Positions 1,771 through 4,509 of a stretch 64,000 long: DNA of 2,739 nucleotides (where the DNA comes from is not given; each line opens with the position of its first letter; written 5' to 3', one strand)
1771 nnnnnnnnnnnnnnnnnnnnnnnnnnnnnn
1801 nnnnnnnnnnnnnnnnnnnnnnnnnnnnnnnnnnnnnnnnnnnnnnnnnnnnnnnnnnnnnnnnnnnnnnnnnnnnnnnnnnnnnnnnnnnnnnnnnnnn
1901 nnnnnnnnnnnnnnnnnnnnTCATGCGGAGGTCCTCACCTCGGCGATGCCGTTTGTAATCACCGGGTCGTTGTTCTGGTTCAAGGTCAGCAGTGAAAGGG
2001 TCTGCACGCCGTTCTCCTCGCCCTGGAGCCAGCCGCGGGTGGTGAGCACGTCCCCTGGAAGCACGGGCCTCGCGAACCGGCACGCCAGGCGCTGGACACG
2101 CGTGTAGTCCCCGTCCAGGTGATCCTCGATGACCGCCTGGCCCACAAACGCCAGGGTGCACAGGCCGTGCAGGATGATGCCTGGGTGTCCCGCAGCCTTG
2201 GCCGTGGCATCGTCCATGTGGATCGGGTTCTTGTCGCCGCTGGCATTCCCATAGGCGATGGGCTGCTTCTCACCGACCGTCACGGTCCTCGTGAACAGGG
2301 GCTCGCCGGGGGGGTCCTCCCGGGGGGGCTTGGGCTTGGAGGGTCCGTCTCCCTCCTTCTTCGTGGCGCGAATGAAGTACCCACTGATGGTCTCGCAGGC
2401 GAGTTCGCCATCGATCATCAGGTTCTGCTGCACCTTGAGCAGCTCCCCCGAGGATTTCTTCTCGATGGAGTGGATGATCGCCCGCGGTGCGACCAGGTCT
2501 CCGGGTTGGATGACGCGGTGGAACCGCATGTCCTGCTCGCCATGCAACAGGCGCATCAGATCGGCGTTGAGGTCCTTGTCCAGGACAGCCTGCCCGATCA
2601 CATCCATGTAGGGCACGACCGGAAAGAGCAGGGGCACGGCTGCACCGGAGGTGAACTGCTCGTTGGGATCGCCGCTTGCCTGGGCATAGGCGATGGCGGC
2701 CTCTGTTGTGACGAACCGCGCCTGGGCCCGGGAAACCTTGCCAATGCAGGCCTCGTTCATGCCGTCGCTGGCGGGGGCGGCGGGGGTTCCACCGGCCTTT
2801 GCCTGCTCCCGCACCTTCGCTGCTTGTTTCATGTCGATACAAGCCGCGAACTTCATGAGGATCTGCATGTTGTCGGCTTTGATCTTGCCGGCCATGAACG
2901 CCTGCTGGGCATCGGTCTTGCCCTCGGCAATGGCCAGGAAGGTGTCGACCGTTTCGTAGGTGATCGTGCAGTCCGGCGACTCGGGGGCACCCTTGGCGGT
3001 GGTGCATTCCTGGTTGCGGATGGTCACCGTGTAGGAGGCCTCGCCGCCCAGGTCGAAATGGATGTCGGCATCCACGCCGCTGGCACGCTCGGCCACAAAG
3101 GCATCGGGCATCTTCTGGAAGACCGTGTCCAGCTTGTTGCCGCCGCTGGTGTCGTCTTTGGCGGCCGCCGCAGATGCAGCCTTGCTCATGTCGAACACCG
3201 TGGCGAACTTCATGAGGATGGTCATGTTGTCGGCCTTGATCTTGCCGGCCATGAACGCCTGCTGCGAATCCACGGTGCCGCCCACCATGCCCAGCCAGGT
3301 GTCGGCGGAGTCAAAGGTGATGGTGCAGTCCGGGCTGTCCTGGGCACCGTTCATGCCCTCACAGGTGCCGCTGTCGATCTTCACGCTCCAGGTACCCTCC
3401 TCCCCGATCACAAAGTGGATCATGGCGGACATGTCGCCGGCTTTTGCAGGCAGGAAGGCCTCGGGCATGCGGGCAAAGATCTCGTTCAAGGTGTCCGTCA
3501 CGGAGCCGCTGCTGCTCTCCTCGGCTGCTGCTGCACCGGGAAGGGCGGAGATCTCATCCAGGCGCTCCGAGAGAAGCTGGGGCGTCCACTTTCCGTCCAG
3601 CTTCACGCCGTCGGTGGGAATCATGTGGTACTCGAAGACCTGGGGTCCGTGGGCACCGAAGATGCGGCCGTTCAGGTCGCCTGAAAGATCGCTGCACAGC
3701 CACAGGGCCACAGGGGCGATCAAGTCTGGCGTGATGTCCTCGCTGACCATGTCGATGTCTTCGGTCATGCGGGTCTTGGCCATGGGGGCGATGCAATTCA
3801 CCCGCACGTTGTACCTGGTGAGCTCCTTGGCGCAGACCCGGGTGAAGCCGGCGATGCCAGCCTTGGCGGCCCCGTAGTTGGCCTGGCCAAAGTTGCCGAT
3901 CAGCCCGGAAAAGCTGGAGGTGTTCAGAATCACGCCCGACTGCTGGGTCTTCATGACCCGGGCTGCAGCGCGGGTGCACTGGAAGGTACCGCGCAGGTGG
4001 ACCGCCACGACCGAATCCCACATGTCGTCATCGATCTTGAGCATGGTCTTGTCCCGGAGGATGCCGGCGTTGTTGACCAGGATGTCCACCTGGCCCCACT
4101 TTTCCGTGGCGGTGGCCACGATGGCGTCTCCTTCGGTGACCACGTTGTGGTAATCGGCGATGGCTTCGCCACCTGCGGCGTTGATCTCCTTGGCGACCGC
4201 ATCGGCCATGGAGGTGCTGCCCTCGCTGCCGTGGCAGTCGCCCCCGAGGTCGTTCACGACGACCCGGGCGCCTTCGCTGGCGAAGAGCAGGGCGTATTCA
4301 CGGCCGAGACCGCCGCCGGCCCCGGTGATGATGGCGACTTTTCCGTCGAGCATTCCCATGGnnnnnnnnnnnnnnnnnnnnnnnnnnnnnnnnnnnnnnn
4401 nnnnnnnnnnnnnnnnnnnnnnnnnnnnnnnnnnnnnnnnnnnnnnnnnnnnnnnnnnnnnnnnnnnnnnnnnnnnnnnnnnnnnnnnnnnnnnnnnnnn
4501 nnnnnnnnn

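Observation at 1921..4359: MFE-2-like fusion with unusual domain order SDR - SCP2 - SCP2 - hydratase-2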

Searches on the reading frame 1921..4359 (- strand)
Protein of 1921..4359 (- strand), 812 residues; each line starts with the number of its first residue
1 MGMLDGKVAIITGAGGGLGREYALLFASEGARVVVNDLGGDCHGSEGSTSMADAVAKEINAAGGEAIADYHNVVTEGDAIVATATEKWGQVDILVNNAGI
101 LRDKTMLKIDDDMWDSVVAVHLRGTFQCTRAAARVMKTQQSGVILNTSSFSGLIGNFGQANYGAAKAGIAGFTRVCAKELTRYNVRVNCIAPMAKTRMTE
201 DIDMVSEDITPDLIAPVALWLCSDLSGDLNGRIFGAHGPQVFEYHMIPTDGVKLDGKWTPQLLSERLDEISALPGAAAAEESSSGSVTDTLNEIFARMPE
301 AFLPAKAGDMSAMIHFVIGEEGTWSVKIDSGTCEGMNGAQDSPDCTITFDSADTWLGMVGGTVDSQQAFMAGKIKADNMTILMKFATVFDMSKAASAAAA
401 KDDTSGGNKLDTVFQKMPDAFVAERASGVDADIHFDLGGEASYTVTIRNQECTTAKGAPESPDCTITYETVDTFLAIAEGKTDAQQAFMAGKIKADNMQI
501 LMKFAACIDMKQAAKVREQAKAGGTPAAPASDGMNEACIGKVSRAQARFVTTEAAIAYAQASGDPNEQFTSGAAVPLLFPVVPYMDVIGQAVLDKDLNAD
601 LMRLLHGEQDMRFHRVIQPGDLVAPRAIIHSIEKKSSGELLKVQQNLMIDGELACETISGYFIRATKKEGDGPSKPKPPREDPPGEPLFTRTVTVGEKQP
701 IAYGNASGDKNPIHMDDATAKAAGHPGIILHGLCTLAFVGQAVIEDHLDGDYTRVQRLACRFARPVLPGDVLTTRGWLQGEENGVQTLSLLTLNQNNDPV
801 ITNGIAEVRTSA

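Call 5: search_protein_families(library=pfam, proteins=[window:1921-4359:-], max_evalue=0.01)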
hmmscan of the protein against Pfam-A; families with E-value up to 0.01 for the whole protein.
window:1921-4359:- (812 aa): 8 families
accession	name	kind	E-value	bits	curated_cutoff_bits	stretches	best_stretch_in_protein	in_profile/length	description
PF00106.31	adh_short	-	5.8e-46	156.9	26.6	1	7-202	1-190/195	short chain dehydrogenase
PF13561.12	adh_short_C2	-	2.6e-38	132.4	27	1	13-233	1-228/236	Enoyl-(Acyl carrier protein) reductase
PF01575.25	MaoC_dehydratas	-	2.2e-28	98.8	27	1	684-787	6-110/123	MaoC like domain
PF02036.22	SCP2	-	4.6e-22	78.7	21.3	2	419-507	9-99/101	SCP-2 sterol transfer family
PF13452.11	FAS1_DH_region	-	3.2e-16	60.1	22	2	538-652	2-127/132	FAS1-like, dehydratase domain region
PF08659.16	KR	-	1.2e-14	55.1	22.6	1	10-174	4-161/180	KR domain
PF14864.11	Alkyl_sulf_C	-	1.2e-09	38.8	27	1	424-510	27-115/125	Alkyl sulfatase C-terminal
PF22622.2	MFE-2_hydrat-2_N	-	1.3e-06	28.6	27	1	578-664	37-129/130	MFE-2 hydratase 2 N-terminal domain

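Call 6: search_protein_families(library=ncbifam, proteins=[window:1921-4359:-], max_evalue=0.01)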
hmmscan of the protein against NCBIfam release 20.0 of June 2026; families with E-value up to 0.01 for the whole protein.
window:1921-4359:- (812 aa): 228 families (the best 25 are shown)
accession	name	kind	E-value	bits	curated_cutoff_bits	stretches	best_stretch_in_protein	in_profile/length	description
NF005861.0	PRK07791.1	subfamily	4.1e-81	272.6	373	1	1-272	1-289/300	SDR family oxidoreductase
NF005862.0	PRK07792.1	equivalog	4.8e-61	206.6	414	1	4-242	11-257/307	3-oxoacyl-ACP reductase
NF004198.0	PRK05653.1-3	equivalog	5.1e-56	189.9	296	1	3-236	4-242/248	3-oxoacyl-ACP reductase FabG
TIGR01830.1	3oxo_ACP_reduc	equivalog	2.7e-51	174.6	297.75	1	9-203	1-190/239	3-oxoacyl-[acyl-carrier-protein] reductase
NF009466.0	PRK12826.1-2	subfamily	7.9e-45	153.2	222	1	7-236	4-240/248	3-oxoacyl-ACP reductase FabG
NF004197.0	PRK05653.1-1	equivalog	1.2e-43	149.5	332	1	3-202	4-197/249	3-oxoacyl-ACP reductase FabG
TIGR03971.1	SDR_subfam_1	subfamily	1.2e-42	146.1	300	1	4-204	1-208/271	mycofactocin-coupled SDR family oxidoreductase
NF009093.0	PRK12429.1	subfamily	3.6e-42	144.4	258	1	3-192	2-184/259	3-hydroxybutyrate dehydrogenase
NF005559.1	PRK07231.1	subfamily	5.3e-42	144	215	1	4-203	2-195/249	glucose 1-dehydrogenase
NF006072.0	PRK08217.1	subfamily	5.5e-42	144.3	298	1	4-203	3-205/253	3-ketoacyl-(acyl-carrier-protein) reductase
TIGR01829.1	AcAcCoA_reduct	subfamily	6.9e-41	140.5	302.1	1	7-215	1-201/242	acetoacetyl-CoA reductase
NF009546.0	PRK12935.1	equivalog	1.8e-40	139.1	418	1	1-215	1-207/247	acetoacetyl-CoA reductase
NF004791.0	PRK06138.1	equivalog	3.6e-40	137.9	312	1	4-194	3-185/252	SDR family oxidoreductase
NF006110.0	PRK08261.1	equivalog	4.8e-40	137.8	410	1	4-206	212-405/454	3-oxoacyl-ACP reductase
NF009464.0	PRK12824.1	subfamily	2.4e-39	135.5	269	1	7-202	3-193/245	3-oxoacyl-ACP reductase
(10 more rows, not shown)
